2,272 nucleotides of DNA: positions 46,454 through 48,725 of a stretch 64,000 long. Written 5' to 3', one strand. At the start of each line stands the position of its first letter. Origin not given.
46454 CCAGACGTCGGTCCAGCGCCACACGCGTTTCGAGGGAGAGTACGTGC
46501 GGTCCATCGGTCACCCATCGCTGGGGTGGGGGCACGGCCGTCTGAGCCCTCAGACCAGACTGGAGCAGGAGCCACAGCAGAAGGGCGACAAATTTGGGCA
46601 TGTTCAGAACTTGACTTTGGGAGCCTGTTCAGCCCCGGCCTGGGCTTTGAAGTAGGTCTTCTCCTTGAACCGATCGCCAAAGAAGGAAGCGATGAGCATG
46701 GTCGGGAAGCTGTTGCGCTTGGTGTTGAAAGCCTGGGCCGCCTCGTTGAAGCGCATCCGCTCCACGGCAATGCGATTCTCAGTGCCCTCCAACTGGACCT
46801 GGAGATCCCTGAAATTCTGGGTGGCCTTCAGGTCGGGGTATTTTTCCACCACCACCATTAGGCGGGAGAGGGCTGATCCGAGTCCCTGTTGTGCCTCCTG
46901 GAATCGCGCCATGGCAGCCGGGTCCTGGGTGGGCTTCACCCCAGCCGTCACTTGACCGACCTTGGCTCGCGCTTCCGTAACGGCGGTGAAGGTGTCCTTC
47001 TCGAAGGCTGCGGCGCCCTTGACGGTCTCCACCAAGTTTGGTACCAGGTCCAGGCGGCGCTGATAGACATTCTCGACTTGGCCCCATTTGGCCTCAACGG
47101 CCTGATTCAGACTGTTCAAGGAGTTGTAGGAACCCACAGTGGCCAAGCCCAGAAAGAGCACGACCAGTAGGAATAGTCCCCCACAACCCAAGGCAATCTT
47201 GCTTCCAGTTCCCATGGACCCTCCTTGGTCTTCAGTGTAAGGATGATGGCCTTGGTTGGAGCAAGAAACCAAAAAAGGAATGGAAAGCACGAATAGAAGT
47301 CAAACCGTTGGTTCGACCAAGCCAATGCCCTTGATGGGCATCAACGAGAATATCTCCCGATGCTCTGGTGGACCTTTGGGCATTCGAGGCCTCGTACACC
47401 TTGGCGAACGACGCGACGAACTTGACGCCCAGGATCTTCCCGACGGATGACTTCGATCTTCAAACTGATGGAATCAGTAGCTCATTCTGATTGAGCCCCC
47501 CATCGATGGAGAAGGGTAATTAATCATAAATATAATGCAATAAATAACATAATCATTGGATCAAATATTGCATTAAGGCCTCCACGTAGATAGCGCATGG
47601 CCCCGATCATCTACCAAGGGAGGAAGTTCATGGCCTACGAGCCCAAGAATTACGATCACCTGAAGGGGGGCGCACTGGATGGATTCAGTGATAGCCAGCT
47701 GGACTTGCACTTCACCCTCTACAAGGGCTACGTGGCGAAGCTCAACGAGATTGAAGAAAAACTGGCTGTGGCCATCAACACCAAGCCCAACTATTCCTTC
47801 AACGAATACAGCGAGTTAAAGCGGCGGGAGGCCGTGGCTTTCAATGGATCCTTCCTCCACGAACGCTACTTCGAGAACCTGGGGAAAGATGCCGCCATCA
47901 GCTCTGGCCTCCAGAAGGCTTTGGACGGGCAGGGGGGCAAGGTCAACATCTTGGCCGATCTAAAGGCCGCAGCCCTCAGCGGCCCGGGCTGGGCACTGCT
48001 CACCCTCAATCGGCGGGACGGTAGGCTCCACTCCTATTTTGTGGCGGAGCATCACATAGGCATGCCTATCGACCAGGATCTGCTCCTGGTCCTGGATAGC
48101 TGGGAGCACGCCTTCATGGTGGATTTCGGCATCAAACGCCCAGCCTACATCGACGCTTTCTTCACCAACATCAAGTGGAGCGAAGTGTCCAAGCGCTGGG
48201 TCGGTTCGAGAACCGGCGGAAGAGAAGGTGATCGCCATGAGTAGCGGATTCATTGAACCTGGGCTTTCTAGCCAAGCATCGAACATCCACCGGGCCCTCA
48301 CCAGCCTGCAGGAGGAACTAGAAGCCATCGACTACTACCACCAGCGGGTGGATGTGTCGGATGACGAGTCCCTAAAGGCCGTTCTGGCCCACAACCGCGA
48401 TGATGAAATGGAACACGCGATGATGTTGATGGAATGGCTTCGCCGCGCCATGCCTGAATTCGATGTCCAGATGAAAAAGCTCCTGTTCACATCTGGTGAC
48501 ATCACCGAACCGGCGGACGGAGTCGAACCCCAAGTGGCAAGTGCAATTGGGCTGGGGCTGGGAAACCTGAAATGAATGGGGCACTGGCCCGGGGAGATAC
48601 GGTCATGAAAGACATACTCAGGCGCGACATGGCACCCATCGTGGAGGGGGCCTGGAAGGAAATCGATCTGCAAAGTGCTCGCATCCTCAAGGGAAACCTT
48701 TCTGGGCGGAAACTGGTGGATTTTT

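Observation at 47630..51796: Candidate five-gene flavin-linked iron nanocompartment: SOD-Flp-encapsulin-Rieske/FAD reductase-RibA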

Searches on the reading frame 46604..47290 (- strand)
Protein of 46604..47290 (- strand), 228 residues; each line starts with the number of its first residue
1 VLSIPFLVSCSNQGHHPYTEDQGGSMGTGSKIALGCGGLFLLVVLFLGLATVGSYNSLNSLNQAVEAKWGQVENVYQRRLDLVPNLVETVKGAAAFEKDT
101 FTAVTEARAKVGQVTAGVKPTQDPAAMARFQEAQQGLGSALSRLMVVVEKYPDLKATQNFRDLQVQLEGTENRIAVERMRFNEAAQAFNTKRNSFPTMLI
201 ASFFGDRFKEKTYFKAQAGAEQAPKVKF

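Call 3: search_protein_families(library=pfam, proteins=[window:46604-47290:-], max_evalue=0.001)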
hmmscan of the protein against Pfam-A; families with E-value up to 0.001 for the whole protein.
window:46604-47290:- (228 aa): 1 family
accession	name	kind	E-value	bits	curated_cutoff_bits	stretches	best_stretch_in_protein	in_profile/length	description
PF04011.17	LemA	-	1.9e-56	190.5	26.2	1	68-228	1-149/149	LemA family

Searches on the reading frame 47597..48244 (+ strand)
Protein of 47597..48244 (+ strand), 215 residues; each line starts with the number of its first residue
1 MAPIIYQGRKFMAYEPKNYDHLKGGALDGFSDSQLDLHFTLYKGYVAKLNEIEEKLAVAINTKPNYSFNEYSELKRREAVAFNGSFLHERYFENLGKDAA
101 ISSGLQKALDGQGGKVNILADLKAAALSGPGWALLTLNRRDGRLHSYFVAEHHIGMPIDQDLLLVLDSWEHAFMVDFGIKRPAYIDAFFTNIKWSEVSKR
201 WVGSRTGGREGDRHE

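Call 3: search_protein_families(library=pfam, proteins=[window:47597-48244:+], max_evalue=0.001)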
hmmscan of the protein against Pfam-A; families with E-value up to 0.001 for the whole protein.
window:47597-48244:+ (215 aa): 1 family
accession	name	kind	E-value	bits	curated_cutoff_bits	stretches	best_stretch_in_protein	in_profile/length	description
PF02777.23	Sod_Fe_C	-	6e-17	62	20.9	1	120-200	21-102/102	Iron/manganese superoxide dismutases, C-terminal domain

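Call 4: search_protein_families(library=ncbifam, proteins=[window:47597-48244:+], max_evalue=0.001)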
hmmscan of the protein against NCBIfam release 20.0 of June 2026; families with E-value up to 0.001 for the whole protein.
window:47597-48244:+ (215 aa): 3 families
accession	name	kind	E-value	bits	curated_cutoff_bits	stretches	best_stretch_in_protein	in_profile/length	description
NF041312.1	Superox_dis_Halo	equivalog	2.2e-17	63.7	300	1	35-201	21-188/196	superoxide dismutase [Mn]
NF008177.0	PRK10925.1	equivalog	1.1e-09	38.4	363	1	84-202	78-203/206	superoxide dismutase [Mn]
NF007832.0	PRK10543.1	equivalog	5.3e-09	35.9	348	1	117-199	106-189/193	superoxide dismutase [Fe]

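Call 41: search_solved_structures(query=window:47630-48244:+, show_alignments=2, max_evalue=0.01)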
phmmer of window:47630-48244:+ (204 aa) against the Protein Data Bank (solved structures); distinct sequences matched with E-value up to 0.01: 153 (the best 60 are shown).
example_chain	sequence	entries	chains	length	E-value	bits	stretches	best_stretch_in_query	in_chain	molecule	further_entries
1coj_A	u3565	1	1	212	5.8e-36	127.4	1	4-190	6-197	PROTEIN (SUPEROXIDE DISMUTASE)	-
1ma1_A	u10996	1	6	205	1.9e-15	60.5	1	22-190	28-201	superoxide dismutase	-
9twa_A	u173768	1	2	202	9.8e-14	54.9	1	17-191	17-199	Superoxide dismutase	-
2gpc_A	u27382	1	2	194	2.7e-13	53.4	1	9-188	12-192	iron superoxide dismutase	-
9tw9_B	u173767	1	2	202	5.3e-13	52.5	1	17-191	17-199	Superoxide dismutase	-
1b06_A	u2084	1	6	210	1.8e-12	50.7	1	15-189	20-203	PROTEIN (SUPEROXIDE DISMUTASE)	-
3esf_A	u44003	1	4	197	2.4e-12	50.3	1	9-187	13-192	Iron-containing superoxide dismutase B2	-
1wb8_A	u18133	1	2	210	2.8e-12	50.1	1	20-189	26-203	SUPEROXIDE DISMUTASE [FE]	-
4f6e_A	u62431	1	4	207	4e-12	49.6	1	14-191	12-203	Superoxide dismutase [Mn], mitochondrial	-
1wb7_A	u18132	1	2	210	1e-11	48.3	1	20-189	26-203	SUPEROXIDE DISMUTASE [FE]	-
8bhx_A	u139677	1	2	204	1e-11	48.3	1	21-194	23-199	Superoxide dismutase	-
6elk_A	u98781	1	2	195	1.9e-11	47.4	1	25-194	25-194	Superoxide dismutase [Mn] 2, mitochondrial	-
1ar4_A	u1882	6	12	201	7.1e-11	45.5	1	21-194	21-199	SUPEROXIDE DISMUTASE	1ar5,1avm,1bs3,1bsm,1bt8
6qzm_A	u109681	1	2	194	8.1e-11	45.3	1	25-194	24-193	Superoxide dismutase [Mn] 2, mitochondrial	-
3dc6_A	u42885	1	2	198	1.1e-10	45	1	24-191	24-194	Superoxide dismutase [Mn] 1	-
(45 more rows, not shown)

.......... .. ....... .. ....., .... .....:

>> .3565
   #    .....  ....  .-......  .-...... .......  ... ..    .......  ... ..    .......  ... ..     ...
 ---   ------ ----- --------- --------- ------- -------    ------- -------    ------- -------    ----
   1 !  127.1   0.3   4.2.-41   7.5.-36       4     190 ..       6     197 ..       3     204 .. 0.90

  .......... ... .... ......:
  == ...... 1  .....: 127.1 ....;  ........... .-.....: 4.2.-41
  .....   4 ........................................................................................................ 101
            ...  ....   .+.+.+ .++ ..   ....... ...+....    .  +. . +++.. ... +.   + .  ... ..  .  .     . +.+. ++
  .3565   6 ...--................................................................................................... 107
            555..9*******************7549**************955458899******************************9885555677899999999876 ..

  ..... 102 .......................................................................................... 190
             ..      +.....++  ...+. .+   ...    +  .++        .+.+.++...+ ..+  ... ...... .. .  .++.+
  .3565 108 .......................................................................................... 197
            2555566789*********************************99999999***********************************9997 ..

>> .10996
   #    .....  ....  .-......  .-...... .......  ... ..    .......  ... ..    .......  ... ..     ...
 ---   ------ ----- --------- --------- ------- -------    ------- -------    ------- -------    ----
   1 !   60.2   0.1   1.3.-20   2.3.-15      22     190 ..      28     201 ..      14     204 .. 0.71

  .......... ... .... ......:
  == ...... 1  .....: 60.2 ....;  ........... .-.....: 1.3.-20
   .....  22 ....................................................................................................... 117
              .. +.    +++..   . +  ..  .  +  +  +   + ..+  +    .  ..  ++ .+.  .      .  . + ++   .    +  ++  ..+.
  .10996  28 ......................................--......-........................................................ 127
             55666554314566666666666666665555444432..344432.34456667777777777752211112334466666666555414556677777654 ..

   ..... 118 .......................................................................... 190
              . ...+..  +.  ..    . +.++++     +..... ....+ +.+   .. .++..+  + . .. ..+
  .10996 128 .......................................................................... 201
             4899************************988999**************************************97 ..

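Call 42: find_homologous_proteins(query=window:47630-48244:+, max_evalue=0.00001)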
Query window:47630-48244:+ (204 aa): 692 proteins with E <= 0.00001 among 1058 candidates; the best 120 are listed.
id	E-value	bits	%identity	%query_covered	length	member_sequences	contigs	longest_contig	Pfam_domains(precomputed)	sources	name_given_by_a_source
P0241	3.7e-134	463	100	100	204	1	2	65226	PF02777.24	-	-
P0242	6.8e-107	374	82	100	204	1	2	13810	PF02777.24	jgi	jgi:Fe-Mn family superoxide dismutase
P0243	4.5e-105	368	83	98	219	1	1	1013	PF02777.24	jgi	jgi:superoxide dismutase, Fe-Mn family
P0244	1.8e-104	366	84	95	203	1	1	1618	PF02777.24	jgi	jgi:Fe-Mn family superoxide dismutase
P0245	2.1e-104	366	83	96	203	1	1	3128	PF02777.24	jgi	jgi:Fe-Mn family superoxide dismutase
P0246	2.5e-104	366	83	96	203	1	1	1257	PF02777.24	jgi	jgi:Fe-Mn family superoxide dismutase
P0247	5.2e-104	364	81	99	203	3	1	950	PF02777.24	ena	-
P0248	1.0e-103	364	81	98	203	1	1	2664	PF02777.24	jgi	jgi:superoxide dismutase, Fe-Mn family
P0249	1.1e-103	363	79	100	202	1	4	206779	PF02777.24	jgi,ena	jgi:Fe-Mn family superoxide dismutase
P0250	1.3e-103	363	83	96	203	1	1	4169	PF02777.24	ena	-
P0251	1.5e-103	363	80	97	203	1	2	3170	PF02777.24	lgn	-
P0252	1.6e-103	363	79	100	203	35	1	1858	PF02777.24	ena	-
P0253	2.6e-103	362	82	97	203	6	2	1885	PF02777.24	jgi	-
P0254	3.0e-103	362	83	96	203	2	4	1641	PF02777.24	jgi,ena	-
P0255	3.6e-103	362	82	96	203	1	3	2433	PF02777.24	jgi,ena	-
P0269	1.5e-100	353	82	94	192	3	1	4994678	PF02777.24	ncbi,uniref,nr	ncbi:superoxide dismutase [Mesoterricola silvestris]|uniref:superoxide dismutase n=1 Tax=Mesoterrico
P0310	4.1e-98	345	80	93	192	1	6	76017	PF02777.24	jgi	jgi:Fe-Mn family superoxide dismutase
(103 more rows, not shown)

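Call 43: find_encoding_contigs(protein=P0269, flank=6000, max_places=2)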
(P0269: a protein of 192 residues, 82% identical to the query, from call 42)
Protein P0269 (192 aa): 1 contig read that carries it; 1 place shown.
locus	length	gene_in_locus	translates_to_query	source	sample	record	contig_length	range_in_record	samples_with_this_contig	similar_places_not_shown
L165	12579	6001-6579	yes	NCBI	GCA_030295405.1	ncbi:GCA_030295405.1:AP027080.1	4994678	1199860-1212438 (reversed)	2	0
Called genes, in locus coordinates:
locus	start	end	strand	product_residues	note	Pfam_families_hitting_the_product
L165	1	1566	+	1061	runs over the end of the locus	PF26549:Tricorn_N, PF07676:PD40 (weak), PF25174:Beta-prop_THOC3, PF23381:Beta-prop_IFT122_1st (weak), PF26550:Tricorn_2nd, PF14684:Tricorn_C1, PF14685:PDZ_Tricorn, PF03572:Peptidase_S41, +2 more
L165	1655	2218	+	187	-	PF00440:TetR_N, PF17937:TetR_C_28 (weak)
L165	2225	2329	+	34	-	-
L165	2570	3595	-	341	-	PF01757:Acyl_transf_3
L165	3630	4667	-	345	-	PF00586:AIRS, PF02769:AIRS_C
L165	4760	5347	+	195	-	-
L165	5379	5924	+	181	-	PF01227:GTP_cyclohydroI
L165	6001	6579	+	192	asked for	PF02777:Sod_Fe_C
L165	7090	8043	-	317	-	PF12146:Hydrolase_4, PF00561:Abhydrolase_1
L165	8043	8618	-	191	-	PF02441:Flavoprotein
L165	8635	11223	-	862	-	PF00246:Peptidase_M14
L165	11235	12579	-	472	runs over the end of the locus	PF03606:DcuC, PF03553:Na_H_antiporter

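Call 44: find_encoding_contigs(protein=P0310, flank=6000, max_places=2)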
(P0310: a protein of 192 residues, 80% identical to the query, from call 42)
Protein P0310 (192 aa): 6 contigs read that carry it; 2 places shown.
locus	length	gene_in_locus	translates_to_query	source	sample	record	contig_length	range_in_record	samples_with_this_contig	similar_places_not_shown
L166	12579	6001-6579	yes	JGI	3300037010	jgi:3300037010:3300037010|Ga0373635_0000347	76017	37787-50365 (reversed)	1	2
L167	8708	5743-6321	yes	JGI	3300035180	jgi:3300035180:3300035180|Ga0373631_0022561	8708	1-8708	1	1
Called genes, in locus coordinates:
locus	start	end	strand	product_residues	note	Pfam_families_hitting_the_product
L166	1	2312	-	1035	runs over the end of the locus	PF07676:PD40 (weak), PF26549:Tricorn_N, PF26550:Tricorn_2nd, PF25174:Beta-prop_THOC3 (weak), PF26549:Tricorn_N (weak), PF14684:Tricorn_C1, PF14685:PDZ_Tricorn, PF03572:Peptidase_S41, +4 more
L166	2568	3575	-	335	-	PF01757:Acyl_transf_3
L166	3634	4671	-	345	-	PF00586:AIRS, PF02769:AIRS_C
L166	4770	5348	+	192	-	-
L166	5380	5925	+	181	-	PF01227:GTP_cyclohydroI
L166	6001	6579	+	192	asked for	PF02777:Sod_Fe_C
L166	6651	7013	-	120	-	-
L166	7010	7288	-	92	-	-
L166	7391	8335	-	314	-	PF12146:Hydrolase_4, PF00561:Abhydrolase_1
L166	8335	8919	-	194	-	PF02441:Flavoprotein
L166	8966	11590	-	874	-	PF00246:Peptidase_M14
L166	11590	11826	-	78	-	-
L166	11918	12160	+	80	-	-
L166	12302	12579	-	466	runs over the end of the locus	PF01225:Mur_ligase, PF08245:Mur_ligase_M, PF02875:Mur_ligase_C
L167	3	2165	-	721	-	?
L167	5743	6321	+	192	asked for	PF02777:Sod_Fe_C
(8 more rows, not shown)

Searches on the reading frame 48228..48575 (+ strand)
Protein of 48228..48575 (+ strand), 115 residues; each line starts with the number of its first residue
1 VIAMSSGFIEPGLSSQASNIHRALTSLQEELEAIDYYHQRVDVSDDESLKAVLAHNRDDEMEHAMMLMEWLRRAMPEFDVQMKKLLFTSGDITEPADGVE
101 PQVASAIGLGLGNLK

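Call 3: search_protein_families(library=pfam, proteins=[window:48228-48575:+], max_evalue=0.001)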
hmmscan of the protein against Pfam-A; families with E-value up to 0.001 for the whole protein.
window:48228-48575:+ (115 aa): 1 family
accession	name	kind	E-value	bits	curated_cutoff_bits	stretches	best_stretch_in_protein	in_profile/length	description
PF22277.2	EncFtn-like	-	5.8e-36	122.6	27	1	13-88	9-84/85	EncFtn-like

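Call 4: search_protein_families(library=ncbifam, proteins=[window:48228-48575:+], max_evalue=0.001)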
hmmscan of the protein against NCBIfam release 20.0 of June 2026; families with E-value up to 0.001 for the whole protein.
window:48228-48575:+ (115 aa): 2 families
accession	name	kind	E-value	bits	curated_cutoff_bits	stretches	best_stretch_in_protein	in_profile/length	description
TIGR04535.1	ferrit_encaps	subfamily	2e-36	124.4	125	1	12-115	7-114/114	encapsulin-associated ferritin-like protein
NF058679.1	EncB_fam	subfamily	1.5e-18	66.9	90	1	16-93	18-95/117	encapsulin nanocompartment ferritin-likeEncB family encapsulin nanocompartment ferritin-like cargo protein cargo protein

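Call 89: search_solved_structures(query=window:48237-48575:+, show_alignments=2, max_evalue=0.001)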
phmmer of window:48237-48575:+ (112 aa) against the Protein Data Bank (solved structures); distinct sequences matched with E-value up to 0.001: 12.
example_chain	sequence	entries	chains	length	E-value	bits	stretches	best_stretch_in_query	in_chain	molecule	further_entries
3k6c_A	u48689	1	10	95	2.9e-27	97.9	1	3-89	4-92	Uncharacterized protein NE0167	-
7oe2_1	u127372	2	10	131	1.4e-23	86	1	10-92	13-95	Haliangium ochraceum Encapsulated ferritin localisation sequence | Haliangium ochraceum encapsulated ferritin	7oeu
5da5_A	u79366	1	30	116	1.6e-23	85.8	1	10-102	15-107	Rru_A0973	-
5n5f_A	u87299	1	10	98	2.2e-23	85.4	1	10-91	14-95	encapsulated ferritin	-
33bf_A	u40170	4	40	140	5.7e-23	84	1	10-91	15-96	Encapsulated ferritin-like protein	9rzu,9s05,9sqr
5l8b_A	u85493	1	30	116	1.1e-22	83.2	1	10-102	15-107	Uncharacterized protein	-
6suw_A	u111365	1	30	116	1.1e-22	83.2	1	10-102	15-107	Uncharacterized protein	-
5l89_A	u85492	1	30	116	1.1e-22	83.2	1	10-102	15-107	Rru_A0973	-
6sv1_A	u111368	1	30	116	1.1e-22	83.2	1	10-102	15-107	Encapsulated Ferritin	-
5l8g_A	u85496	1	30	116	4e-22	81.3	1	10-102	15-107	Uncharacterized protein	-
5l8f_A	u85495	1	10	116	1.9e-20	75.9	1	10-102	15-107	Rru_A0973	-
7s8t_A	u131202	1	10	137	1.1e-08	38.1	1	22-93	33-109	EncC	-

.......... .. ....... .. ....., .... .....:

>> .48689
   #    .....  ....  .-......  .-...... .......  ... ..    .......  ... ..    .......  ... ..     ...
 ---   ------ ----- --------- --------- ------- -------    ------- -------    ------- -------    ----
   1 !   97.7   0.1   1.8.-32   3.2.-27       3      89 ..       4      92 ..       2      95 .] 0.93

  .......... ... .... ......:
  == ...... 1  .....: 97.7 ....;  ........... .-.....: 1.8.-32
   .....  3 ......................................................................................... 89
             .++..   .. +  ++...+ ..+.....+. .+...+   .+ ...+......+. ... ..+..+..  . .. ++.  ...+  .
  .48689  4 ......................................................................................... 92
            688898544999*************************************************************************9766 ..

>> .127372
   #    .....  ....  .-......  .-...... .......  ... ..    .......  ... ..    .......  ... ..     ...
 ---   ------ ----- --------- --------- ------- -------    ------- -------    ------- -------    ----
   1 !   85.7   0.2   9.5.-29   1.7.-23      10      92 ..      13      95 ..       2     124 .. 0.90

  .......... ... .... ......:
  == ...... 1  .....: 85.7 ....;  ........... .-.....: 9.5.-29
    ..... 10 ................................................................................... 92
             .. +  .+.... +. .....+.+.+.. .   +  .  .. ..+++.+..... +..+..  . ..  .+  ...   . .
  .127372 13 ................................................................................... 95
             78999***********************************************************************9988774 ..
